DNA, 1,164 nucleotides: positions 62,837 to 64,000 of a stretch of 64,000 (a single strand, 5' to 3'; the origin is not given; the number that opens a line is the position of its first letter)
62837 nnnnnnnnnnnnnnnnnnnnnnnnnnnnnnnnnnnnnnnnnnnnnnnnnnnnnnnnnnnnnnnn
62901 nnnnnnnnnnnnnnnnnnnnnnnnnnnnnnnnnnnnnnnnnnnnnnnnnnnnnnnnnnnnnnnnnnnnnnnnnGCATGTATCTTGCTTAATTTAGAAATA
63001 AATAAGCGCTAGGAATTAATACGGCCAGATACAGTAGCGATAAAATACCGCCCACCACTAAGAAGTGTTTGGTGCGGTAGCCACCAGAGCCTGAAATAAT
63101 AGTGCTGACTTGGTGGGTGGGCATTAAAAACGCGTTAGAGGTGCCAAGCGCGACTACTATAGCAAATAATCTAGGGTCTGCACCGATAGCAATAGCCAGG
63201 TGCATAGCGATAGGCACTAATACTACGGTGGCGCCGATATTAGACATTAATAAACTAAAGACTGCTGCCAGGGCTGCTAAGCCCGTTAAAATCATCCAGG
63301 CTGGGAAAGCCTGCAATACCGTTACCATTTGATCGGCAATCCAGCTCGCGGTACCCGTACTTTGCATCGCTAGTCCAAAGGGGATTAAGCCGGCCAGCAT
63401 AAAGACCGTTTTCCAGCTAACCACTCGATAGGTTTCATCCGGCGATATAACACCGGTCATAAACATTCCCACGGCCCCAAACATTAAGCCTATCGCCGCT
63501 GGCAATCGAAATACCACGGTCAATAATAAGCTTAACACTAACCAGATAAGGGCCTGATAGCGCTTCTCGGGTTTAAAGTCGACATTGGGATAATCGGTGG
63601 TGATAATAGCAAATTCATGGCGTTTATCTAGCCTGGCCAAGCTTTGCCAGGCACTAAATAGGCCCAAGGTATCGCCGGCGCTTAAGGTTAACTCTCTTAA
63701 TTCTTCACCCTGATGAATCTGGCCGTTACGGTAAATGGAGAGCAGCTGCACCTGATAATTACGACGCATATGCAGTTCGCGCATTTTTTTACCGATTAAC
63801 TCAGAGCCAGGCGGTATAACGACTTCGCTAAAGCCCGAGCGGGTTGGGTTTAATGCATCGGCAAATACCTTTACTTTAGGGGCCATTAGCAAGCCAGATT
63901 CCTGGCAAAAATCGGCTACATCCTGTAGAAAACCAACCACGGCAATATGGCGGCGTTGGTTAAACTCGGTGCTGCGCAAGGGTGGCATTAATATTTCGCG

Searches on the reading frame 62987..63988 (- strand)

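Call 100: search_protein_families(library=pfam, proteins=[window:62987-63988:-], max_evalue=0.001)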
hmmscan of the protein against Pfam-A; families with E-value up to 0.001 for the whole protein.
window:62987-63988:- (333 aa): 3 families
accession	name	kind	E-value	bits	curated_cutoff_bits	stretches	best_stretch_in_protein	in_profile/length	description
PF03600.22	CitMHS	-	2.1e-26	93.2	31.9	1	125-280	193-336/336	Citrate transporter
PF00939.25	Na_sulph_symp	-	2.5e-11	43.7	27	1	141-326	269-460/472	Sodium:sulfate symporter transmembrane region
PF02080.26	TrkA_C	-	2.1e-09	37.6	27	1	54-122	2-68/71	TrkA-C domain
